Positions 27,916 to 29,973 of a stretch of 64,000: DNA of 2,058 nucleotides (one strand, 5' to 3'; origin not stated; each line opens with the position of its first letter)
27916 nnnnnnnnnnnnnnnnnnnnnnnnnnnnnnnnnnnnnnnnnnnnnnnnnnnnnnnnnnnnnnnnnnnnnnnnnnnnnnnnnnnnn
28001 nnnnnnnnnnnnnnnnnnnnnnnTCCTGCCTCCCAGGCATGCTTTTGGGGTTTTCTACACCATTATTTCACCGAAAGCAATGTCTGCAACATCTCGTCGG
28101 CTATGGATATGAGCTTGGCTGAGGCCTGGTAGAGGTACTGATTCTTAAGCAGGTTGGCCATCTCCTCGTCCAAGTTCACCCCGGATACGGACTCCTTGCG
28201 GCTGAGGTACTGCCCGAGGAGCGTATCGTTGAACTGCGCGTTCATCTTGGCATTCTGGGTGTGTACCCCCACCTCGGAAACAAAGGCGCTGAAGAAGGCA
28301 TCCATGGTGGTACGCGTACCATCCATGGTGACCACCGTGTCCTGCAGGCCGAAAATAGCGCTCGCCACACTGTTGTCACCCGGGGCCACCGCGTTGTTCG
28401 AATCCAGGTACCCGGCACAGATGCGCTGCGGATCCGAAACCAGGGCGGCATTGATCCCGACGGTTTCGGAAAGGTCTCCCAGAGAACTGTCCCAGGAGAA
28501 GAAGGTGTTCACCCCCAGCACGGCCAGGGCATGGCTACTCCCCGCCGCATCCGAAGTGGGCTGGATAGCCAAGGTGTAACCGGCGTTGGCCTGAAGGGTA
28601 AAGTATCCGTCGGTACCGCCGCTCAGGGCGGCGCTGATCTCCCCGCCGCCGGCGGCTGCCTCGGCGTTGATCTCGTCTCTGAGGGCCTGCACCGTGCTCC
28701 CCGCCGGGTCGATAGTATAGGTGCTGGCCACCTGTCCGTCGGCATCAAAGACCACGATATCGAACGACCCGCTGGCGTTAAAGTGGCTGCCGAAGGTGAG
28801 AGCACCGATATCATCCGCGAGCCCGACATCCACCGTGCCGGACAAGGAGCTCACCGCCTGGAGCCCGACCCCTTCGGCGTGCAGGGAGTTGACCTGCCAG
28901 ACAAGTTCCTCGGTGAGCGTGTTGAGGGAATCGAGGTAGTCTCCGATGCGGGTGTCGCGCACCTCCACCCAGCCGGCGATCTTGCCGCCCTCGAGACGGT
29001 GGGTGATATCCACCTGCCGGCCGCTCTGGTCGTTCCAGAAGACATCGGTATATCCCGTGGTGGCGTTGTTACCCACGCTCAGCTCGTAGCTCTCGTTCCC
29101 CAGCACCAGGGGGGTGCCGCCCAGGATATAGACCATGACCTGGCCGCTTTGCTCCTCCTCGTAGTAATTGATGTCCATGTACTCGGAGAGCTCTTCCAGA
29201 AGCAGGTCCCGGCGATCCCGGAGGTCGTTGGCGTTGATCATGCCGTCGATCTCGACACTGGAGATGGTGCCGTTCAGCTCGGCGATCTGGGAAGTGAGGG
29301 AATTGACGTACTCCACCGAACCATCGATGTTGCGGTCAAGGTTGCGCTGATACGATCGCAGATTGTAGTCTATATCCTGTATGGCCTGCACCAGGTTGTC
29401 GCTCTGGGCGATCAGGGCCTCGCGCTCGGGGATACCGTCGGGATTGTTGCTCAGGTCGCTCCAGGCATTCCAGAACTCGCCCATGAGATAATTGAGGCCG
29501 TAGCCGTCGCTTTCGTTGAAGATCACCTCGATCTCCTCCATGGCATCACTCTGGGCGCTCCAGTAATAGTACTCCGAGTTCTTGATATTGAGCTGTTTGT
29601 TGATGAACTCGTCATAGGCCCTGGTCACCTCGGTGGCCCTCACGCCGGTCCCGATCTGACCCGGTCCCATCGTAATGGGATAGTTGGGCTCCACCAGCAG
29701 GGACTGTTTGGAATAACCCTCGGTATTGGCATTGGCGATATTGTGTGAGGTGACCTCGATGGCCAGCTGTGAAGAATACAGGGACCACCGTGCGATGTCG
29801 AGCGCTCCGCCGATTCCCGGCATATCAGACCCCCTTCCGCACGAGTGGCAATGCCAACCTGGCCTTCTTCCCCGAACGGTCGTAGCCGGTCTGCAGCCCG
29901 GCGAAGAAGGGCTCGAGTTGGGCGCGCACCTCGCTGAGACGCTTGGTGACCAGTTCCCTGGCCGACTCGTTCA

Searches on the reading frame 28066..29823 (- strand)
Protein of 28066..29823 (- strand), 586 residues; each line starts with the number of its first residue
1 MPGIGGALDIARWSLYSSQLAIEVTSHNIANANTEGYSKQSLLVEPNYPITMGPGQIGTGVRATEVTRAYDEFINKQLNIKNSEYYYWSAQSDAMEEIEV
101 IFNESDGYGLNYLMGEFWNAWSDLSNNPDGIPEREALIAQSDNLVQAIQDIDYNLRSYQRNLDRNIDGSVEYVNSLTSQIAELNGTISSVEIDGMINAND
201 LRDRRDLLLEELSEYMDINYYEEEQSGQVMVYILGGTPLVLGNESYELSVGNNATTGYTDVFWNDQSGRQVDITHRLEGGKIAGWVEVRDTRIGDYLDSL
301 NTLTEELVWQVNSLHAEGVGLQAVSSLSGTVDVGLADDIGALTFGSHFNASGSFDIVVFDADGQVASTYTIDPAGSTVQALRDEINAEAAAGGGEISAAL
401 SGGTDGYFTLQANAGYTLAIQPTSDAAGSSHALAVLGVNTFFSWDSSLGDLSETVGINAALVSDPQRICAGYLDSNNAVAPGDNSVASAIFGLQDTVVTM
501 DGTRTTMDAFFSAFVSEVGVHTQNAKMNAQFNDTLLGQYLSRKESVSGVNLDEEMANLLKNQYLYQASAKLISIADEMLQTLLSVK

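Call 65: find_homologous_proteins(query=window:28066-29823:-, max_evalue=1e-30)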
Query window:28066-29823:- (586 aa): 507 proteins with E <= 1e-30 among 8000 candidates; the best 120 are listed.
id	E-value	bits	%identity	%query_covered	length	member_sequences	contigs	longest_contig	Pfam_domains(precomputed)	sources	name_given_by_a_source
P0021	0.0e+0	1284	100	100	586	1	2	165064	PF06429.19,PF22638.2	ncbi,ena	-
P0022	1.0e-257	875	68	100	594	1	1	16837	PF06429.19,PF22638.2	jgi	jgi:flagellar hook-associated protein 1 FlgK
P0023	3.1e-254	863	66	100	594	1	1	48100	PF06429.19,PF22638.2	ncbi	ncbi:MAG: flagellar hook-associated protein FlgK [Desulfomonilia bacterium]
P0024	8.5e-254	862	67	100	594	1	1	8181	PF06429.19,PF22638.2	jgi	jgi:flagellar hook-associated protein 1 FlgK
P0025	3.3e-250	850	66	99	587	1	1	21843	PF06429.19,PF00460.26,PF22638.2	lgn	-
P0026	9.9e-250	848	66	100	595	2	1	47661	PF06429.19,PF00460.26,PF22638.2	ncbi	-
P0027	1.1e-249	848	66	100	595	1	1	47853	PF06429.19,PF00460.26,PF22638.2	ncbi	-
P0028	1.3e-249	848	67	100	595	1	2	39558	PF06429.19,PF00460.26,PF22638.2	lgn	-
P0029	6.2e-249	845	66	100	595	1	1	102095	PF06429.19,PF00460.26,PF22638.2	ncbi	-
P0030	1.8e-248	844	66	100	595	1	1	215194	PF06429.19,PF00460.26,PF22638.2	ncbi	-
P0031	2.4e-248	844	66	100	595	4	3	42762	PF06429.19,PF00460.26,PF22638.2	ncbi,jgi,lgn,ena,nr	ncbi:MAG TPA: flagellar hook-associated protein FlgK [Deltaproteobacteria bacterium]|nr:flagellar ho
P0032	3.4e-245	833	65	100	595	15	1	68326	PF06429.19,PF00460.26,PF22638.2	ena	-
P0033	1.5e-244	831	65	100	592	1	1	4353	PF06429.19,PF22638.2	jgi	jgi:flagellar hook-associated protein 1 FlgK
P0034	2.8e-244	830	65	100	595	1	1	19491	PF06429.19,PF22638.2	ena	-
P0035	6.0e-244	829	65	100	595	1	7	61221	PF06429.19,PF22638.2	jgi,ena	jgi:flagellar hook-associated protein 1 FlgK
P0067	1.3e-230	785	63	100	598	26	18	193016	PF06429.19,PF22638.2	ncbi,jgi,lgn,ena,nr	ncbi:MAG TPA: flagellar hook-associated protein FlgK [Deltaproteobacteria bacterium]|nr:flagellar ho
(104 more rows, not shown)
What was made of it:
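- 28063..29823 (-): flgK (hook-associated protein 1), 586 aa. It is the gene upstream of csrA in the flgF-flgG-flgA-flgH-flgI-flgJ-like-flgN-flgK-csrA block. Homologues are named FlgK in Desulfomonilia MAGs (call 65).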

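Call 66: find_encoding_contigs(protein=P0030, flank=5000, max_places=2)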
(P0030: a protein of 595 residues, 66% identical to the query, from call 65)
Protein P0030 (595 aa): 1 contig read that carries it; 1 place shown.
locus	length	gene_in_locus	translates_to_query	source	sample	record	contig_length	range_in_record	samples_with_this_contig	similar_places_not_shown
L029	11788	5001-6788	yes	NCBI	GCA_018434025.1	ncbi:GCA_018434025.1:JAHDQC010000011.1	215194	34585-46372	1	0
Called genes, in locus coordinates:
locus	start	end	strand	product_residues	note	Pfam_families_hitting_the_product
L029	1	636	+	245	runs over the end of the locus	PF00460:Flg_bb_rod, PF22692:LlgE_F_G_D1, PF06429:Flg_bbr_C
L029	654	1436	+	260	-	PF00460:Flg_bb_rod, PF22692:LlgE_F_G_D1, PF06429:Flg_bbr_C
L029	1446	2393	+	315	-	PF08666:SAF, PF13144:ChapFlgA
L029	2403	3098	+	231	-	PF02107:FlgH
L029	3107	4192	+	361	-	PF02119:FlgI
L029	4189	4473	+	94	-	PF10135:Rod-binding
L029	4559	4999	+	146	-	PF05130:FlgN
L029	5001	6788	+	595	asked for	PF00460:Flg_bb_rod (faint), PF22638:FlgK_D1, PF06429:Flg_bbr_C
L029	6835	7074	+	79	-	PF02599:CsrA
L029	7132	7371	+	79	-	-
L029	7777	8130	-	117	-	PF00137:ATP-synt_C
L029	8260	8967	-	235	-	PF00119:ATP-synt_A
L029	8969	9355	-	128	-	PF03899:ATP-synt_I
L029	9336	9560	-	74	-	PF09527:ATPase_gene1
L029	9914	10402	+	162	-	PF22451:NirdL-like_HTH, PF17805:AsnC_trans_reg2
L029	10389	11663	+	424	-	PF00202:Aminotran_3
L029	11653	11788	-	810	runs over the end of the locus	PF02190:LON_substr_bdg, PF00004:AAA, PF07728:AAA_5, PF22667:Lon_lid, PF05362:Lon_C, PF13541:ChlI (weak)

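Call 67: find_encoding_contigs(protein=P0067, flank=5000, max_places=2)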
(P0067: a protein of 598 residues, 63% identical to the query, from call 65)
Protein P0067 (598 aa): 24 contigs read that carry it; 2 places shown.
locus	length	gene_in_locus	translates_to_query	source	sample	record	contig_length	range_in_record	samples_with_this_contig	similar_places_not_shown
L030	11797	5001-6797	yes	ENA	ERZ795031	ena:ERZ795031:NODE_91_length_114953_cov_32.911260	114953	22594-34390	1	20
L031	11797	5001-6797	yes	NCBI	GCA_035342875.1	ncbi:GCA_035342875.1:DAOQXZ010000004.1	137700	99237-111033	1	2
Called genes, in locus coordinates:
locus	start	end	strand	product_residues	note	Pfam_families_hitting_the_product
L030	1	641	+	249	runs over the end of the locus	PF00460:Flg_bb_rod (weak), PF22692:LlgE_F_G_D1, PF06429:Flg_bbr_C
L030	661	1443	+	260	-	PF00460:Flg_bb_rod (weak), PF22692:LlgE_F_G_D1, PF06429:Flg_bbr_C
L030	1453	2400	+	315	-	PF08666:SAF (weak), PF13144:ChapFlgA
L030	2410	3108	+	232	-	PF02107:FlgH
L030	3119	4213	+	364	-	PF02119:FlgI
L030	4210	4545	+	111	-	PF10135:Rod-binding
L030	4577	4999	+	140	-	PF05130:FlgN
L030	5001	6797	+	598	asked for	PF22638:FlgK_D1, PF06429:Flg_bbr_C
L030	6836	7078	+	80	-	PF02599:CsrA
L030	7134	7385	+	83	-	-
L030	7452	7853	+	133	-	-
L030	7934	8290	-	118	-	PF00137:ATP-synt_C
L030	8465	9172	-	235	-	PF00119:ATP-synt_A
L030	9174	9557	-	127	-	PF03899:ATP-synt_I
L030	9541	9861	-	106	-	PF09527:ATPase_gene1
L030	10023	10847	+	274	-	PF01832:Glucosaminidase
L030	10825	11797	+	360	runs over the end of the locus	PF01522:Polysacc_deac_1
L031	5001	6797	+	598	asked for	PF22638:FlgK_D1, PF06429:Flg_bbr_C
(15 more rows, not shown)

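Call 91: list_cluster_members(proteins=[L029:7132-7368:+, L030:7134-7382:+, L022:6276-6383:+, L026:345-452:+, L021:6840-7268:+, P0014, P0016, P0017, P0019, P0020])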
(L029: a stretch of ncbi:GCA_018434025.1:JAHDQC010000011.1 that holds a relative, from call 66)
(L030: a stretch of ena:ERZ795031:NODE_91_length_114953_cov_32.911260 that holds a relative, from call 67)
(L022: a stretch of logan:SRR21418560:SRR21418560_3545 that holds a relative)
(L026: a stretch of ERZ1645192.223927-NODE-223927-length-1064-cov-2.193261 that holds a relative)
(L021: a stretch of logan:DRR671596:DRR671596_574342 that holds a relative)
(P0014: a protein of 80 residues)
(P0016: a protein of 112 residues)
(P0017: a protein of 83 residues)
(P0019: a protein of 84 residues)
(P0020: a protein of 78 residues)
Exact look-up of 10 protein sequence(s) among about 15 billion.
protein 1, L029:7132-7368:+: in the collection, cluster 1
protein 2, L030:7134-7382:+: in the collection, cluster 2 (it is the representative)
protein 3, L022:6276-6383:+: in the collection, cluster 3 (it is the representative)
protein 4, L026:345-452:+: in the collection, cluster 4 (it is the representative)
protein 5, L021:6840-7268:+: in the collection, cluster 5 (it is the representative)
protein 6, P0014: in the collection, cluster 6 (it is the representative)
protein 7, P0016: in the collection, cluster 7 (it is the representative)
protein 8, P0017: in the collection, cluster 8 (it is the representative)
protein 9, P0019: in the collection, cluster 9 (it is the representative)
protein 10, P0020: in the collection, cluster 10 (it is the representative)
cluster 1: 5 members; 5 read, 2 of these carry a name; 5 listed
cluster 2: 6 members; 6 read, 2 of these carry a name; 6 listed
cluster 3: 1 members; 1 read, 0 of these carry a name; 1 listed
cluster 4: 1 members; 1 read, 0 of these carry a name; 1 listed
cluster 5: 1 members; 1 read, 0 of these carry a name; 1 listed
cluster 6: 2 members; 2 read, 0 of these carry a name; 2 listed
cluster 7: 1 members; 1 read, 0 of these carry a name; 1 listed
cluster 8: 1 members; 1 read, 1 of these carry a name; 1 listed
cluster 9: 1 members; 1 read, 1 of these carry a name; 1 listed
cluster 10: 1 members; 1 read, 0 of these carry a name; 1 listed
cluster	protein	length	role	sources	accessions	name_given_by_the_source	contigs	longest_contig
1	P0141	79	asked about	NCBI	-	-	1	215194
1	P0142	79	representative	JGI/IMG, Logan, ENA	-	hypothetical protein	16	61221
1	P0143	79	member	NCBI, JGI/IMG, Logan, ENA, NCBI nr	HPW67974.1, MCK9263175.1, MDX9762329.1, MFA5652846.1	MAG: hypothetical protein WDA72_01890 [Desulfomonilia bacterium] | hypothetical protein | hypothetical protein [Deltaproteobacteria bacterium]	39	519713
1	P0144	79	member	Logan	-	-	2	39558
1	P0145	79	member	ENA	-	-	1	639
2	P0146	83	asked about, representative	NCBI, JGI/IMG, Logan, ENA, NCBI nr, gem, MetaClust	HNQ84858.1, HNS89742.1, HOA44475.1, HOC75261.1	MAG TPA: hypothetical protein PLP82_01020 [Deltaproteobacteria bacterium] | hypothetical protein | hypothetical protein [Deltaproteobacteria bacterium]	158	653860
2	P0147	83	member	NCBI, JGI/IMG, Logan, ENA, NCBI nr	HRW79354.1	MAG TPA: hypothetical protein P5285_01070 [Desulfomonilia bacterium] | hypothetical protein [Desulfomonilia bacterium]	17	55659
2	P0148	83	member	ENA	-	-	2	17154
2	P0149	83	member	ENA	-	-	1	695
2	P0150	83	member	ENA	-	-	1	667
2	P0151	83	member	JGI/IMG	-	-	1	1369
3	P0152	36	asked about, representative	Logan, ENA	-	-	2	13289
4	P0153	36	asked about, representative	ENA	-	-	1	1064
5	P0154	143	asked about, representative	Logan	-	-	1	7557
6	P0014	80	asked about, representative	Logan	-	-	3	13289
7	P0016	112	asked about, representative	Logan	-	-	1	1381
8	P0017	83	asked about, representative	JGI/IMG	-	hypothetical protein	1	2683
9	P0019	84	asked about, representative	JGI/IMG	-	hypothetical protein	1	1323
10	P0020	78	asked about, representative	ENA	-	-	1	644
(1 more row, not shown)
